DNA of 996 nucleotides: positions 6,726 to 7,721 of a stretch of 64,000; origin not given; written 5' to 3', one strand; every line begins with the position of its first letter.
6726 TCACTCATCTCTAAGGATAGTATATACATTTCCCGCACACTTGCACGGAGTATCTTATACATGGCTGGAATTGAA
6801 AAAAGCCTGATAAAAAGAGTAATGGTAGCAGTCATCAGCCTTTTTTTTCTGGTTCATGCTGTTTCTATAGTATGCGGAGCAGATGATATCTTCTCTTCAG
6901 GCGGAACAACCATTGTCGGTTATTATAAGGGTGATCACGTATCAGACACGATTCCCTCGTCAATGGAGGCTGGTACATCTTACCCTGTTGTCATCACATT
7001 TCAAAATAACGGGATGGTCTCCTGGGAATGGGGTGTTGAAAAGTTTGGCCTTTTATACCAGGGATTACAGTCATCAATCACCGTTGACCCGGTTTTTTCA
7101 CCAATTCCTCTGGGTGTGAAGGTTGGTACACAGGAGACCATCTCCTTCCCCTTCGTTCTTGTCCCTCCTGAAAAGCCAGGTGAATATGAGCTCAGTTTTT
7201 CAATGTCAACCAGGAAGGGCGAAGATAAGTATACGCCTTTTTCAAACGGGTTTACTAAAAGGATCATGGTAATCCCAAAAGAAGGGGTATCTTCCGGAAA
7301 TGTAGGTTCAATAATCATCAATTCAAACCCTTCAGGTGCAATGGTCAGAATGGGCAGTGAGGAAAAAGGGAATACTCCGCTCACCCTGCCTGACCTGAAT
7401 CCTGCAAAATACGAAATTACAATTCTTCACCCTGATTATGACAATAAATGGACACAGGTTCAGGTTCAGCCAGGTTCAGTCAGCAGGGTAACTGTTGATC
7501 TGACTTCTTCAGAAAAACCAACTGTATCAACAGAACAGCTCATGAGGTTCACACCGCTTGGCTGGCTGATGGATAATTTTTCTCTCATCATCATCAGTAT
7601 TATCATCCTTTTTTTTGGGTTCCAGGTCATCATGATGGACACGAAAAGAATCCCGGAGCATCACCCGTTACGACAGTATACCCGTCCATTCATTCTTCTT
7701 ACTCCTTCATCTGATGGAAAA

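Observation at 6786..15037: Operon of three paralogous receptor-like membrane proteins (Ig-like + PEGA ectodomain / TM / kinase-like endodomain) plus an anchored TPR protein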

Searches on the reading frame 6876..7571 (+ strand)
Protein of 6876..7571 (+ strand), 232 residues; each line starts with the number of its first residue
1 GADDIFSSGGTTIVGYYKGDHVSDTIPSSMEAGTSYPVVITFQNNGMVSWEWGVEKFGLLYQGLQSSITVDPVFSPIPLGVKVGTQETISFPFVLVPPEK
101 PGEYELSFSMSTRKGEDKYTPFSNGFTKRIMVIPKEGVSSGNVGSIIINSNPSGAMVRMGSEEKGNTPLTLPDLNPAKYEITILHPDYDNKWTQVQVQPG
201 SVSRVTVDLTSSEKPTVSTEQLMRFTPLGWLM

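Call 29: predict_structure(alignment_id=A2)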
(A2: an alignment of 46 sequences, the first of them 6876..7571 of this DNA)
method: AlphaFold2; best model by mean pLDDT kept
length: 232 residues; sequences in the alignment: 46
mean_pLDDT: 90.8   pTM: 0.72
mean pLDDT of the five models: 90.8, 88.6, 87.4, 87.3, 86.6
residues with pLDDT >= 90: 183; 70-90: 33; 50-70: 5; < 50: 11
segments of 3 or more residues with pLDDT < 50: 1-4, 6-12
pLDDT, mean of each block of 10 residues (from residue 1): 44 72 95 95 95 92 87 96 97 95 95 90 93 87 95 97 95 96 98 97 97 97 84 76
secondary structure, 60 per line:
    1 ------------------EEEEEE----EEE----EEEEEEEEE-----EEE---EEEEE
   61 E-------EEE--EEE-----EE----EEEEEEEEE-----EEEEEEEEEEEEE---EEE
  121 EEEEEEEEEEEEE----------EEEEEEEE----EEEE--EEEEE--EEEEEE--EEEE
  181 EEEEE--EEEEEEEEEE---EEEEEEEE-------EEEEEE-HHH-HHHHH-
elements in order: E19-24 E29-31 E36-44 E50-52 E56-61 E69-71 E74-76 E88-96 E102-114 E118-133 E144-151 E156-159 E162-166 E169-174 E177-185 E188-197 E201-208 E216-221 H227-231

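Call 33: fold_search(model_id=the predicted structure, library=pdb)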
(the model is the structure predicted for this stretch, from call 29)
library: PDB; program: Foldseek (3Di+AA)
matches with E <= 10: 1842; with E <= 0.001: 153
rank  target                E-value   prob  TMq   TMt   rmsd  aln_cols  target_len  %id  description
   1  7p4l_A                7.3e-06  1.00  0.34  0.18  12.1       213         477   12  Crystal structure of the trimeric ectodomain of archaeal Fusexin1 (Fsx1) (released 2022-07-13)
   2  9ijj_h                9.1e-06  1.00  0.29  0.06  15.9       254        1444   12  In situ structure of the central apparatus in mouse sperm axoneme. (released 2025-06-04)
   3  7sqc_T0               1.1e-05  1.00  0.28  0.14  15.8       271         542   10  Ciliary C1 central pair apparatus isolated from Chlamydomonas reinhardtii (released 2022-04-13)
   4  2a74_B                1.6e-05  1.00  0.32  0.40   5.0       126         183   17  Human Complement Component C3c (released 2005-09-27)
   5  3dsn_A                3.1e-05  1.00  0.28  0.31  11.8       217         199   10  Crystal structure of the complex of the Caf1M chaperone with the mini-fiber of two Caf1 subunits (Caf1:Caf1), carrying (released 2009-07-14)
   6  5fo8_B                3.3e-05  1.00  0.33  0.10  12.9       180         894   13  Crystal Structure of Human Complement C3b in Complex with MCP (CCP1-4) (released 2016-04-06)
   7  8k2h_B                3.6e-05  1.00  0.30  0.15   9.5       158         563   16  Crystal structure of Group 2Oligosaccharide/Monosaccharide-releasing beta-N-acetylhexosaminidase NgaAt from Arabidopsi (released 2024-04-24)
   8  3f65_B                3.8e-05  1.00  0.24  0.26  11.8       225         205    9  The F4 fimbrial chaperone FaeE does not self-cap its interactive surfaces (released 2009-05-19)
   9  3frp_G                4.5e-05  1.00  0.35  0.37   4.2       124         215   14  Crystal Structure of Cobra Venom Factor, a Co-factor for C3- and C5 convertase CVFBb (released 2009-04-28)
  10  9u61_D                4.5e-05  1.00  0.35  0.10  12.4       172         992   14  CP/MBL pathways C3 convertase C4b2a and C3 complex (released 2026-01-14)
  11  7fe5_A                4.7e-05  1.00  0.33  0.39   5.7       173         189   10  AvmM Catalyzes Macrocyclization in Alchivemycin A Biosynthesis (released 2021-09-01)
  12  8enu_H                4.7e-05  1.00  0.34  0.10  12.1       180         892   14  Structure of the C3bB proconvertase in complex with lufaxin (released 2023-08-09)
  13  9ijj_C                4.7e-05  1.00  0.29  0.09  13.4       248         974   14  In situ structure of the central apparatus in mouse sperm axoneme. (released 2025-06-04)
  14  7qiv_B                5.0e-05  1.00  0.35  0.10  13.2       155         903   15  Structure of human C3b in complex with the EWE nanobody (released 2022-02-16)
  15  3irp                  5.0e-05  1.00  0.26  0.17  13.2       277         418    9  Crystal structure of functional region of UafA from Staphylococcus saprophyticus at 1.50 angstrom resolution (released 2010-09-08)
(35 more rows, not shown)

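Call 38: search_protein_representatives(alignment_id=A3)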
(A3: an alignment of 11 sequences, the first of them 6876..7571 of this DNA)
Query: 11 sequences, 229 profile positions. Proteins with E-value up to 0.001 (for the whole library): 18033; up to 1e-10: 5210; up to 1e-30: 296. The best 150 are listed.
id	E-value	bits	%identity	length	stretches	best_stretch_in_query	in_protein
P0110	2.0e-235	792.6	-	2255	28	138-205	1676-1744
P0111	1.2e-127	439.9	-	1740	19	138-210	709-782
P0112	1.2e-124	430.1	-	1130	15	127-201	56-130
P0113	6.7e-118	408.0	-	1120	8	6-127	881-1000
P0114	4.4e-117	405.4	-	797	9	137-205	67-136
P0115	2.0e-114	396.7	-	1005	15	134-205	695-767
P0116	2.5e-100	350.6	-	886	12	134-206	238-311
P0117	5.2e-100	349.5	-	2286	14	15-109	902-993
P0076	1.4e-96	338.3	-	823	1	2-229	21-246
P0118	4.9e-92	323.4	-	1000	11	138-192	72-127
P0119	1.2e-90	318.9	-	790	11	137-193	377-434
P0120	2.8e-86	304.6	-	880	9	134-205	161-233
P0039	1.4e-85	302.3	-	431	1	7-228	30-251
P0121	8.0e-85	299.8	-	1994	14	16-109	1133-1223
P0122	2.1e-83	295.2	-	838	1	12-229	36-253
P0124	7.3e-78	277.1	-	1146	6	9-110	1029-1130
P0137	1.8e-66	239.8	-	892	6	16-109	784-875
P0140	2.0e-62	226.6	-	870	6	10-129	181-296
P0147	1.6e-57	210.5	-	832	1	10-228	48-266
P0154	9.5e-55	201.4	-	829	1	4-228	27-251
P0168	4.5e-51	189.4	-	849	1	10-215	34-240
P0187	3.1e-47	176.8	-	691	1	10-215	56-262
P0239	2.6e-39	151.0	-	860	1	10-209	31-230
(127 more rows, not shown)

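Call 40: search_protein_families(library=pfam, proteins=[P0113, P0124, P0137, P0140, P0187, P0239, P0168], max_evalue=0.001)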
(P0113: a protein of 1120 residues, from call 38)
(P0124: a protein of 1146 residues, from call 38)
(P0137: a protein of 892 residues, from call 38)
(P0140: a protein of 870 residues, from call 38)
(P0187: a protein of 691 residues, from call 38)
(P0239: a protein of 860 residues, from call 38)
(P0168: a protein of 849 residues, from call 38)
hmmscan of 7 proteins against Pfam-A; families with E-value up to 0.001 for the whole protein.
P0113 (1120 aa): 16 families
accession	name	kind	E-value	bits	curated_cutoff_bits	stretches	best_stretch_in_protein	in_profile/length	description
PF16158.11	N_BRCA1_IG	-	7.8e-71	236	28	8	1017-1118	6-108/108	Ig-like domain from next to BRCA1 gene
PF07705.17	CARDB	-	4.1e-27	94.8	22.7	1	1009-1099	4-82/101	CARDB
PF16116.10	DUF4832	-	6.7e-19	68.9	29.2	0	1010-1103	109-200/216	Domain of unknown function (DUF4832)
PF14016.12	DUF4232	-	1.7e-11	44.8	27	0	439-506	17-86/129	Domain of unknown function (DUF4232)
PF00963.24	Cohesin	-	4.9e-11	43.4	24.1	1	49-157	11-123/139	Cohesin domain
PF16353.11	LacZ_4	-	2.7e-10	40.8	27.3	0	369-402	36-68/87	Beta-galactosidase, domain 4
PF23358.1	OST48_MD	-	4.5e-07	30.4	27.9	0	323-415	18-105/145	OST48 middle domain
PF22073.2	Cep192_D4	-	5.1e-07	30.3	35.5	0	788-860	19-86/112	Cep192 domain 4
PF05031.18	NEAT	-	5.3e-07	30.5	32.8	0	504-572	4-56/119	Iron Transport-associated domain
PF19543.5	GH123_N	-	7.9e-07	27.8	22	0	401-452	244-294/969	Glycoside hydrolase 123, N-terminal domain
PF25300.1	Fn3_Dep-1_3rd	-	2.4e-06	27.8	26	0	882-918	39-75/85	Dep-1 third Fn3-like domain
PF14524.12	Wzt_C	-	6.1e-06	26.7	30.4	0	718-749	75-106/143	Wzt C-terminal domain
PF18077.6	DUF5595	-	1.1e-05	25.8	29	0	574-590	8-24/73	Domain of unknown function (DUF5595)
PF24544.1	Ig_TPPC8_3rd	-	3.1e-05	24.8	27.8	0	485-515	84-114/138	TPPC8 third Ig-like domain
PF23664.1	Ig_Pom152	-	8.7e-05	23.2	27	0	501-516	68-83/106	Nucleoporin pom152-like, immunoglobulin-like domain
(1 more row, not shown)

P0124 (1146 aa): 12 families
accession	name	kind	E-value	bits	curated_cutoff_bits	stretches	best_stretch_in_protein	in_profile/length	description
PF16158.11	N_BRCA1_IG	-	1e-61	206.6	28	6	466-565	7-108/108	Ig-like domain from next to BRCA1 gene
PF00112.29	Peptidase_C1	-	1.1e-13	52.3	20.7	1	202-433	14-214/220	Papain family cysteine protease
PF07760.16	DUF1616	-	1.7e-11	44.3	31.6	0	561-599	183-221/307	Protein of unknown function (DUF1616)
PF20251.4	Big_14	-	4.5e-11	43.1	27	0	459-541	5-88/104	Bacterial Ig-like domain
PF19271.4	Nis1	-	1e-10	42.7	27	0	455-538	2-83/114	Nis1 family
PF07705.17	CARDB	-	5.8e-08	33.3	22.7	0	460-542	8-78/101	CARDB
PF06280.18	fn3_5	-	7e-07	30.4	27.6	0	512-539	58-85/112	Fn3-like domain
PF06633.16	DUF1155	-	2.3e-05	24.2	25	0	536-559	6-29/42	Protein of unknown function (DUF1155)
PF14307.12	Glyco_tran_WbsX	-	3.3e-05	24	25.1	0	540-560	4-24/350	Glycosyltransferase WbsX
PF22074.2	Cep192_D5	-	0.00014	21.9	27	0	466-486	17-37/178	Cep192 domain 5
PF10425.15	SdrG_C_C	-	0.00016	22.3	24.4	0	536-601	52-114/156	C-terminus of bacterial fibrinogen-binding adhesin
PF11611.13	DUF4352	-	0.00076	20.2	25.9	0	562-604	11-53/122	Domain of unknown function (DUF4352)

P0137 (892 aa): 20 families
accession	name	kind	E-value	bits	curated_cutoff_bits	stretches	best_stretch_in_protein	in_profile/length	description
PF16158.11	N_BRCA1_IG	-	1.2e-72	241.7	28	6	794-891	7-108/108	Ig-like domain from next to BRCA1 gene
PF07705.17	CARDB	-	3.1e-21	75.9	22.7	0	435-517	6-78/101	CARDB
PF20020.4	DUF6431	-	2.5e-12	46.9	26.6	0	787-808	41-62/82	Domain of unknown function (DUF6431)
PF24942.1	Fn3_Dep-1_1st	-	3.7e-10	40.2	26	0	192-229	48-84/96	Dep-1 first Fn3-like domain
PF10633.15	NPCBM_assoc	-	1.7e-09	38.2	24.4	0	838-865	38-65/78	NPCBM-associated, NEW3 domain of alpha-galactosidase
PF16116.10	DUF4832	-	2.5e-09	37.7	29.2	0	318-398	109-190/216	Domain of unknown function (DUF4832)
PF08997.15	UCR_6-4kD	-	6.3e-08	32.9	24.5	0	855-886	23-53/55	Ubiquinol-cytochrome C reductase complex, 6.4kD protein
PF25300.1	Fn3_Dep-1_3rd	-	6.9e-08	32.7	26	0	671-696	52-77/85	Dep-1 third Fn3-like domain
PF21633.3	MOV-10_Ig-like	-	7.9e-08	32.9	27.4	0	184-238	4-56/126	Helicase MOV-10, Ig-like domain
PF16706.11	Izumo-Ig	-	2.5e-07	31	26.7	0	715-762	28-76/88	Izumo-like Immunoglobulin domain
PF21027.3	Sde0182_C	-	1.4e-06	29.3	27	0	187-229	30-72/83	Cellulose-binding protein Sde0182, C-terminal domain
PF22074.2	Cep192_D5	-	2.2e-06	27.7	27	0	560-578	17-35/178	Cep192 domain 5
PF02018.23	CBM_4_9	-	2.6e-06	28.3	25.9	0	199-276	48-119/136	Carbohydrate binding domain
PF00963.24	Cohesin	-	2.7e-06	28.1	24.1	1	42-171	9-128/139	Cohesin domain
PF07760.16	DUF1616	-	1.4e-05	24.9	31.6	0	189-228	183-223/307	Protein of unknown function (DUF1616)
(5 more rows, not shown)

P0140 (870 aa): 17 families
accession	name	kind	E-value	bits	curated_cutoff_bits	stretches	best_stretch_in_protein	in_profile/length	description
PF16158.11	N_BRCA1_IG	-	1.3e-57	193.4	28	6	774-869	7-108/108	Ig-like domain from next to BRCA1 gene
PF07705.17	CARDB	-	1.2e-13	51.6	22.7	0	768-846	8-78/101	CARDB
PF00963.24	Cohesin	-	8.1e-11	42.7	24.1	1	38-157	4-126/139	Cohesin domain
PF16569.11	GramPos_pilinBB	-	9.6e-10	39.8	30.5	0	294-346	8-59/116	Gram-positive pilin backbone subunit 2, Cna-B-like domain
PF25300.1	Fn3_Dep-1_3rd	-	1.2e-09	38.4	26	0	425-447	54-76/85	Dep-1 third Fn3-like domain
PF13149.12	Mfa_like_1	-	1.3e-09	38.9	27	0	132-215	149-236/246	Fimbrillin-like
PF02018.23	CBM_4_9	-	1.9e-09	38.4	25.9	0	748-841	35-120/136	Carbohydrate binding domain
PF00207.28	A2M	-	8.1e-07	29.2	21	0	421-449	57-85/92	Alpha-2-macroglobulin family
PF10633.15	NPCBM_assoc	-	1.1e-06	29.2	24.4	0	776-841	2-63/78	NPCBM-associated, NEW3 domain of alpha-galactosidase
PF07760.16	DUF1616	-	2.2e-05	24.3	31.6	0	186-267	193-274/307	Protein of unknown function (DUF1616)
PF24053.1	DUF7356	-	2.4e-05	24.7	27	0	435-488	34-91/105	Domain of unknown function (DUF7356)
PF09985.14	Glucodextran_C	-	6.6e-05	23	22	0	776-802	39-65/228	C-terminal binding-module, SLH-like, of glucodextranase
PF16116.10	DUF4832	-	6.7e-05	23.2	29.2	0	768-839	111-183/216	Domain of unknown function (DUF4832)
PF24991.2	Ig_NUP210_4th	-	8.9e-05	22.6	25.2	0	430-458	6-34/79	NUP210 forth Ig-like domain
PF00927.28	Transglut_C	-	9.2e-05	23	26.6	0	311-331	7-27/106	Transglutaminase family, C-terminal ig like domain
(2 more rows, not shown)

P0187 (691 aa): 3 families
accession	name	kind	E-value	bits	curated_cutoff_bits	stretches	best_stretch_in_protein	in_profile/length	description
PF00069.31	Pkinase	-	1e-25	91.1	31.7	1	424-683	1-259/263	Protein kinase domain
PF07714.23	PK_Tyr_Ser-Thr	-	4.5e-14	52.8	23.1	1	430-634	7-214/258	Protein tyrosine and serine/threonine kinase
PF08308.17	PEGA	-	1.9e-11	44.1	20.8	1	186-250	3-67/71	PEGA domain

P0239 (860 aa): 6 families
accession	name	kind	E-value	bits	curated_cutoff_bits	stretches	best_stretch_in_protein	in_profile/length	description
PF00069.31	Pkinase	-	6e-14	52.5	31.7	1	593-833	8-253/263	Protein kinase domain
PF07719.23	TPR_2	-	2.1e-07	30.9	27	0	516-549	1-34/34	Tetratricopeptide repeat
PF08308.17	PEGA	-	6e-06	26.5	20.8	1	161-217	2-59/71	PEGA domain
PF13181.12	TPR_8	-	1.3e-05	25.4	25.7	0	516-549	1-34/34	Tetratricopeptide repeat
PF07714.23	PK_Tyr_Ser-Thr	-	0.00011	22.1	23.1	1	613-782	32-205/258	Protein tyrosine and serine/threonine kinase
PF00515.34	TPR_1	-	0.00034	20.7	27.8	0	487-512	6-31/34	Tetratricopeptide repeat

P0168 (849 aa): 10 families
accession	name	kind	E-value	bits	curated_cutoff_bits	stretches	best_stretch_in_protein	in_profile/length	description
PF00069.31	Pkinase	-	1.4e-20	74.2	31.7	1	603-827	14-251/263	Protein kinase domain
PF07714.23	PK_Tyr_Ser-Thr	-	2.2e-12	47.3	23.1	1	611-807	26-229/258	Protein tyrosine and serine/threonine kinase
PF08308.17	PEGA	-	6.9e-10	39.1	20.8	1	163-225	2-64/71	PEGA domain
PF00515.34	TPR_1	-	2.2e-09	37.2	27.8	1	487-516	5-34/34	Tetratricopeptide repeat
PF07719.23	TPR_2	-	1.1e-06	28.7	27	1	487-516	5-34/34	Tetratricopeptide repeat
PF14559.12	TPR_19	-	1.6e-06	28.8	25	1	494-554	2-62/68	Tetratricopeptide repeat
PF13432.12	TPR_16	-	3.8e-06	27.7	32.7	1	487-549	1-63/65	Tetratricopeptide repeat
PF13414.12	TPR_11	-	1.9e-05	24.7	26.8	1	490-530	1-41/42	TPR repeat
PF13428.12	TPR_14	-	7.4e-05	23.5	23.5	1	489-522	7-40/44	Tetratricopeptide repeat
PF13174.12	TPR_6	-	0.00019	22.3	26.3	0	487-515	4-32/33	Tetratricopeptide repeat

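Call 44: list_cluster_members(proteins=[P0122, P0147, P0154, P0168, P0187, P0239, P0001, P0076])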
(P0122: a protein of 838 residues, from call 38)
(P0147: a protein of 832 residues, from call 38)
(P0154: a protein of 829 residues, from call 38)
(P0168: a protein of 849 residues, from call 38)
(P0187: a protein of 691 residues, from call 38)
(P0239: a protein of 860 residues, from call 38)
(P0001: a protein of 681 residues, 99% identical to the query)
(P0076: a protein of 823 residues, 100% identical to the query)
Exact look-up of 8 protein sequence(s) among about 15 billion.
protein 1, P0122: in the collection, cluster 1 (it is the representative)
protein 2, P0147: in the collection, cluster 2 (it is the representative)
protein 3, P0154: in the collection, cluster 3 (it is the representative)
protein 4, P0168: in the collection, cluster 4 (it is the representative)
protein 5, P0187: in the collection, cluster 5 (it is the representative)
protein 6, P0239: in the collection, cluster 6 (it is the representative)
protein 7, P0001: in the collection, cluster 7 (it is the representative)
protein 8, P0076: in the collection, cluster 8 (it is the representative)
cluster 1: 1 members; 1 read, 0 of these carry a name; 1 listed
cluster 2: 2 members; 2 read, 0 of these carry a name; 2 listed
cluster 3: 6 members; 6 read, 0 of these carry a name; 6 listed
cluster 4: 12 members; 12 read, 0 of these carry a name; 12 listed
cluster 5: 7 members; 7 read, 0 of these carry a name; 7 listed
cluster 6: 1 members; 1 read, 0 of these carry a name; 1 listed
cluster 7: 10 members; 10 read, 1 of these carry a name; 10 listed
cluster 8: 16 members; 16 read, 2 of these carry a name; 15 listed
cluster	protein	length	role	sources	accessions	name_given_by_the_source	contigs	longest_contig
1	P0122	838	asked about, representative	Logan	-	-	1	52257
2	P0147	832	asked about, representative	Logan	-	-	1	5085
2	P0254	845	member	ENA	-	-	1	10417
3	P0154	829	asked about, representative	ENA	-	-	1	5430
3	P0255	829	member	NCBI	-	-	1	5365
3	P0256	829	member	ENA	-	-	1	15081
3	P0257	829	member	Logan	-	-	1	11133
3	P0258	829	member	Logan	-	-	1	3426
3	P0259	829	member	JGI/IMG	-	-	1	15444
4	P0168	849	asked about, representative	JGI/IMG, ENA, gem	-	-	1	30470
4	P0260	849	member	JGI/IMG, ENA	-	-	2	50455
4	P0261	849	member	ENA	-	-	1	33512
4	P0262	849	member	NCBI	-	-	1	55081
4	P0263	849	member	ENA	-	-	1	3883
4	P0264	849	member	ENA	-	-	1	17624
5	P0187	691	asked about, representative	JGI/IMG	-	-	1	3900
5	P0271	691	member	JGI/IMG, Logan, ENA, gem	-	-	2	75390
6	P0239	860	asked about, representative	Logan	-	-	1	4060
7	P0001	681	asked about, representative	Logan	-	-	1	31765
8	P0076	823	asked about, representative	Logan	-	-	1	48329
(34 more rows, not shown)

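Call 46: find_encoding_contigs(protein=P0187, flank=10000, max_places=2)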
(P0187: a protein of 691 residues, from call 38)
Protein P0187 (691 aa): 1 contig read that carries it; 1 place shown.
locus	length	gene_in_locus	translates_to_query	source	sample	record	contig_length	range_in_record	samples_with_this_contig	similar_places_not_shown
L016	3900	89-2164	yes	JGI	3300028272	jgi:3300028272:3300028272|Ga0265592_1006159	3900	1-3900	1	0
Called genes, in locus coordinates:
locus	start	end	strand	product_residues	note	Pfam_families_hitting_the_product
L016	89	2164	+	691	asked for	PF08308:PEGA, PF00069:Pkinase, PF07714:PK_Tyr_Ser-Thr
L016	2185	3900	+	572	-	?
